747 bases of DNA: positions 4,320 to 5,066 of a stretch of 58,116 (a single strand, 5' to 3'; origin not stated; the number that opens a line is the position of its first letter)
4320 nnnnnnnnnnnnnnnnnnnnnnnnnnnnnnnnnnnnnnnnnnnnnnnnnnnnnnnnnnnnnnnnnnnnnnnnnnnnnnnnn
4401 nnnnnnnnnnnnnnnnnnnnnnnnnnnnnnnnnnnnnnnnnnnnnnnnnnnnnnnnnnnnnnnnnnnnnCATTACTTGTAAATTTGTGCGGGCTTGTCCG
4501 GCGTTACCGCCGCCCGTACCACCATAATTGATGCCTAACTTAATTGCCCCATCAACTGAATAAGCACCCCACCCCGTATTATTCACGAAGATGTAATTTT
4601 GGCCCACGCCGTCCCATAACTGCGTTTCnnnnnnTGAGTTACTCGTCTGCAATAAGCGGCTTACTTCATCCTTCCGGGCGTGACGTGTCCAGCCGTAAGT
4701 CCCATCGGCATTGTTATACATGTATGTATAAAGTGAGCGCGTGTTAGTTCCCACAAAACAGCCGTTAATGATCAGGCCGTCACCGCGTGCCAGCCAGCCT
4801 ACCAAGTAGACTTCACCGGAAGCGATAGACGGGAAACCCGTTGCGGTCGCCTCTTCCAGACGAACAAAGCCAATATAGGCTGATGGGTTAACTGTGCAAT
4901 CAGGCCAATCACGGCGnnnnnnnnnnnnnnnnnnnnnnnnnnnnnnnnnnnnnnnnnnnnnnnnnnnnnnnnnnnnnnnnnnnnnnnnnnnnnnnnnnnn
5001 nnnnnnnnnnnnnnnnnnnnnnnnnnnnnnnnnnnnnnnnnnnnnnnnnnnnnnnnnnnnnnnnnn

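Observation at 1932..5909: Giant fibre protein with an internally duplicated C-terminal module and recombinogenic repeats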

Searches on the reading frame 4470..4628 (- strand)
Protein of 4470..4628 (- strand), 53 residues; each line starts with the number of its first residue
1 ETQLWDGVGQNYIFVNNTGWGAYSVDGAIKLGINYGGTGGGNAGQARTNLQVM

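Call 85: search_solved_structures(query=A5, max_evalue=1, show_alignments=2)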
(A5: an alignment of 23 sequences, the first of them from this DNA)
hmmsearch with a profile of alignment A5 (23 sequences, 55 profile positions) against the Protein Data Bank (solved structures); distinct sequences matched with E-value up to 1: 20.
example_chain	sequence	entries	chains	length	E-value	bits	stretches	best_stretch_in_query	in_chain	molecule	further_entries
7z47_D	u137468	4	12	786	3.8e-13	52.5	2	31-54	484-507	Putative tail fiber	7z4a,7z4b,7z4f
9pxj_F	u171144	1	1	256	1.1e-05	28.7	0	4-28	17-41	Pyocin L2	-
4le7_A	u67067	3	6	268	0.00013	25.3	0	4-28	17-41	Pyocin L1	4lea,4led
9pxi_F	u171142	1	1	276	0.00014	25.1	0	4-28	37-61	Pyocin L1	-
8vbx_R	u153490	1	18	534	0.00055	23.2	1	33-54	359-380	Tail fiber (gp47)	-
4oit_A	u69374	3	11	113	0.00072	22.8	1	4-31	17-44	LysM domain protein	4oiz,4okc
8hqz_d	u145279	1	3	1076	0.0028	21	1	35-54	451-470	L-shaped tail fiber assembly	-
2d04_A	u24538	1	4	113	0.0065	19.8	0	8-28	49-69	neoculin acidic subunit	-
1xd5_A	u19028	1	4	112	0.017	18.5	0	6-30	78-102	antifungal protein GAFP-1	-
1bwu_D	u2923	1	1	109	0.023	18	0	9-30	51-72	PROTEIN (AGGLUTININ)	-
1bwu_A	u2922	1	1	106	0.027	17.8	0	9-30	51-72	PROTEIN (AGGLUTININ)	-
2d04_B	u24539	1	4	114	0.061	16.7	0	9-30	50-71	Curculin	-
2dpf_A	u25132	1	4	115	0.063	16.6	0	9-30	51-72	Curculin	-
1bwu_Q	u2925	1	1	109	0.065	16.6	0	9-30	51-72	PROTEIN (AGGLUTININ)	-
6cl5_A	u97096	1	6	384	0.067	16.5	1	34-54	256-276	Tail fiber protein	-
3m7h_A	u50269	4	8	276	0.44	13.9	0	4-33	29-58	Putidacin L1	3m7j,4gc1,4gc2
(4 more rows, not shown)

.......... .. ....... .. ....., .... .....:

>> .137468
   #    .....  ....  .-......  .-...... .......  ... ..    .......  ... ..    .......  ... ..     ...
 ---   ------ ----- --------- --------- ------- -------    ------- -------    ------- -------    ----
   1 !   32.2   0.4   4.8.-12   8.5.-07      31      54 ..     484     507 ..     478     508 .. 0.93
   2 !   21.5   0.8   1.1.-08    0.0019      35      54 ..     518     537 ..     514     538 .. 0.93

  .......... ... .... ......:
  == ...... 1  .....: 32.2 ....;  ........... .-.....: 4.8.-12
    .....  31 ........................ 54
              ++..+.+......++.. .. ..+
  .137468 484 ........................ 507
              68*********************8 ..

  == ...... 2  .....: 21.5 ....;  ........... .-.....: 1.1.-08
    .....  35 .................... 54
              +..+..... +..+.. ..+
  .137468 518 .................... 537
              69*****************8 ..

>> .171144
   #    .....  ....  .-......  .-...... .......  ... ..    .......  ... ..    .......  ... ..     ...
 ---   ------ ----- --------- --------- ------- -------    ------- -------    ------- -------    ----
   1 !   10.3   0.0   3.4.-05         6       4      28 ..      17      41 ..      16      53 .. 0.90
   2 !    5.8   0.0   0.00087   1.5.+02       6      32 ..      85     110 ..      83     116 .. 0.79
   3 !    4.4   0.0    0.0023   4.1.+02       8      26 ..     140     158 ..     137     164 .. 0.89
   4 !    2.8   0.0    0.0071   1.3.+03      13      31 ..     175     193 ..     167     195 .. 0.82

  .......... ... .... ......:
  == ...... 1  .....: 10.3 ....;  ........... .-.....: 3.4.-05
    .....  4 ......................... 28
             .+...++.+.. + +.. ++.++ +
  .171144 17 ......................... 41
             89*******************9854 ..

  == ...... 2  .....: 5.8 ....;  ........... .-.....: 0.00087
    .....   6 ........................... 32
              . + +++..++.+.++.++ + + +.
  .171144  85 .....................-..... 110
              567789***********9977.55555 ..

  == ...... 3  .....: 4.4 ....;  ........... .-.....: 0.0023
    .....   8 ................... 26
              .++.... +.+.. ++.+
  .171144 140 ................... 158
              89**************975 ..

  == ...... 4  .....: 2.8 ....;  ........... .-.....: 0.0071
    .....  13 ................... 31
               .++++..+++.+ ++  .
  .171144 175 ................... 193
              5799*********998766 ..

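Call 86: search_protein_families(library=pfam, alignment_id=A5, max_evalue=1)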
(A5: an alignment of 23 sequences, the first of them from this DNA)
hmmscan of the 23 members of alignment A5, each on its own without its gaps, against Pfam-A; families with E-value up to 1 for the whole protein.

A. member 1, seq(53 aa): 0 families

B. families by the number of members that match (of 23 scanned): 5 families
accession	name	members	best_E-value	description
PF17780.6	OCRE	2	0.017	OCRE domain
PF03768.21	Attacin_N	1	0.032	Attacin, N-terminal region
PF07495.19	Y_Y_Y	1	0.075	Y_Y_Y domain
PF23896.1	DUF7244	1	0.16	Domain of unknown function (DUF7244)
PF11932.13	DUF3450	1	0.29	Protein of unknown function (DUF3450)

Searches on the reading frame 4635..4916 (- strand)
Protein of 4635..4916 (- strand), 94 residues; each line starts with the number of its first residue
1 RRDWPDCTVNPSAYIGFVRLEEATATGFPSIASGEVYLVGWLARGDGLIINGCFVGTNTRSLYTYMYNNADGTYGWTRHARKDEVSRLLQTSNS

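Call 41: search_protein_families(library=ncbifam, proteins=[window:4635-4916:-], max_evalue=10)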
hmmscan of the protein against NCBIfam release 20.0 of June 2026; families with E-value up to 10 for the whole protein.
window:4635-4916:- (94 aa): 0 families

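Call 49: search_solved_structures(query=A3, max_evalue=10, show_alignments=2)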
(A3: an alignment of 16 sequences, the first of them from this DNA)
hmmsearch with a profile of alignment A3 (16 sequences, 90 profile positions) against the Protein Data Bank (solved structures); distinct sequences matched with E-value up to 10: 6.
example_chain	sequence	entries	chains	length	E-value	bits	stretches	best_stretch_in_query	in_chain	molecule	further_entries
2bjh_A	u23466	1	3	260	0.0081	19.5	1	33-61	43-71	FERULOYL ESTERASE A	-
2hl6_A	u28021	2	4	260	0.0085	19.4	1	33-61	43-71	Feruloyl esterase A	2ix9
1usw_A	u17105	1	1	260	0.0085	19.4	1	33-61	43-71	FERULOYL ESTERASE A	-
1uwc_A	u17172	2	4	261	0.0085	19.4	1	33-61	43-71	FERULOYL ESTERASE A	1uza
9x9r_A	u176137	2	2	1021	1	12.7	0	40-80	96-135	Chitodextrinase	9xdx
8b6h_EG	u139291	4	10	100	1.2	12.5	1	31-84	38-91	COXTT28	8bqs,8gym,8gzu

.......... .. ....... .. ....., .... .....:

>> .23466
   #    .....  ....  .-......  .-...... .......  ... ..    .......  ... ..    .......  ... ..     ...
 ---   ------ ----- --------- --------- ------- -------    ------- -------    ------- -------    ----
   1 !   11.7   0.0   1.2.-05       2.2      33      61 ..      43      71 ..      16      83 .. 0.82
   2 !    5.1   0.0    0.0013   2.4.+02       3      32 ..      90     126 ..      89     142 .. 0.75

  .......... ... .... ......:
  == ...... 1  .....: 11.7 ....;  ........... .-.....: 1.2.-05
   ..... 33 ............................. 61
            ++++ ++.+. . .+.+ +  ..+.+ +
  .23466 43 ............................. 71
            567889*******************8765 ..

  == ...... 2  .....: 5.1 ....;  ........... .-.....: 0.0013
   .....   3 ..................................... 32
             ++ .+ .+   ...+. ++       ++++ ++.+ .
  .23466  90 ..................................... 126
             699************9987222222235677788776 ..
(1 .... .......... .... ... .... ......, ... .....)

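Call 56: predict_structure(alignment_id=A3)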
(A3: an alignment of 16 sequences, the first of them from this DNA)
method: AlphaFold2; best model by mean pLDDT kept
length: 90 residues; sequences in the alignment: 16
mean_pLDDT: 92.2   pTM: 0.80
mean pLDDT of the five models: 92.2, 91.3, 91.2, 90.6, 85.9
residues with pLDDT >= 90: 74; 70-90: 11; 50-70: 4; < 50: 1
segments of 3 or more residues with pLDDT < 50: none
pLDDT, mean of each block of 10 residues (from residue 1): 91 96 96 97 93 96 96 95 70
secondary structure, 60 per line:
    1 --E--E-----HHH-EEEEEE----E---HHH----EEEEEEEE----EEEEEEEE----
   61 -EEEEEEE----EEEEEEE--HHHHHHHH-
elements in order: E16-21 E37-44 E49-56 E62-68 E73-79 H82-89

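Call 58: fold_search(model_id=the predicted structure, library=pdb)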
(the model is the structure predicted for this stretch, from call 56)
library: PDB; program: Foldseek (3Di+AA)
matches with E <= 10: 172; with E <= 0.001: 0
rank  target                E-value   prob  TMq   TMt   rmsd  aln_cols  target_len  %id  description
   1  9euf_5                2.1e-01  0.99  0.58  0.13   2.9        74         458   18  Cryo-EM structure of Staphylococcus aureus bacteriophage phi812 baseplate in the pre-contraction state - complete (released 2025-04-09)
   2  9euf_8                2.4e-01  0.98  0.64  0.11   2.9        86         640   17  Cryo-EM structure of Staphylococcus aureus bacteriophage phi812 baseplate in the pre-contraction state - complete (released 2025-04-09)
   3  6s9u                  1.0e+00  0.44  0.31  0.07   4.0        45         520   11  Crystal structure of sucrose 6F-phosphate phosphorylase from Ilumatobacter coccineus (released 2019-08-28)
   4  5yzg_Y                1.4e+00  0.21  0.29  0.14   9.9        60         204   13  The Cryo-EM Structure of Human Catalytic Step I Spliceosome (C complex) at 4.1 angstrom resolution (released 2018-08-08)
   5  6ct8                  1.5e+00  0.54  0.56  0.23   4.6        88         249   10  Selenomethionine structure of N-truncated R2-type pyocin tail fiber at 2.6 angstrom resolution (released 2019-02-20)
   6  6jpv_A                1.5e+00  0.30  0.34  0.21   9.0        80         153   15  Structural analysis of AIMP2-DX2 and HSP70 interaction (released 2019-10-02)
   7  6k39_A                1.5e+00  0.28  0.32  0.20   8.9        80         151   15  Structural analysis of AIMP2-DX2 and HSP70 interaction (released 2019-10-02)
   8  6cl6_A                1.6e+00  0.63  0.60  0.18   3.4        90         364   10  Structure of P. aeruginosa R2 pyocin fiber PA0620 comprising C-terminal residues 323-691 (released 2018-06-27)
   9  4r5k_B                1.6e+00  0.25  0.32  0.14   9.5        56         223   18  Crystal structure of the DnaK C-terminus (Dnak-SBD-B) (released 2014-09-10)
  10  7qqj_A                1.9e+00  0.57  0.37  0.08   2.6        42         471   17  Sucrose phosphorylase from Jeotgalibaca ciconiae (released 2023-01-18)
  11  7xdq                  1.9e+00  0.28  0.31  0.07   3.5        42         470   17  Crystal structure of a glucosylglycerol phosphorylase mutant from Marinobacter adhaerens (released 2023-02-08)
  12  6y2r_B                2.1e+00  0.16  0.39  0.12  13.7        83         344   12  Escherichia coli R255A RnlA endoribonuclease (single alanine mutant of RnlA) (released 2021-05-12)
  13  7aex                  2.3e+00  0.18  0.40  0.15  13.4        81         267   10  NRD-HEPN domains (N-terminal truncation) of Escherichia coli RnlA endoribonuclease (released 2021-06-09)
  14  4wv5_A                2.4e+00  0.38  0.32  0.20   4.9        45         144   18  HEAT SHOCK PROTEIN 70 SUBSTRATE BINDING DOMAIN (released 2015-01-14)
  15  7qqj_B                2.5e+00  0.44  0.36  0.08   2.7        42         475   17  Sucrose phosphorylase from Jeotgalibaca ciconiae (released 2023-01-18)
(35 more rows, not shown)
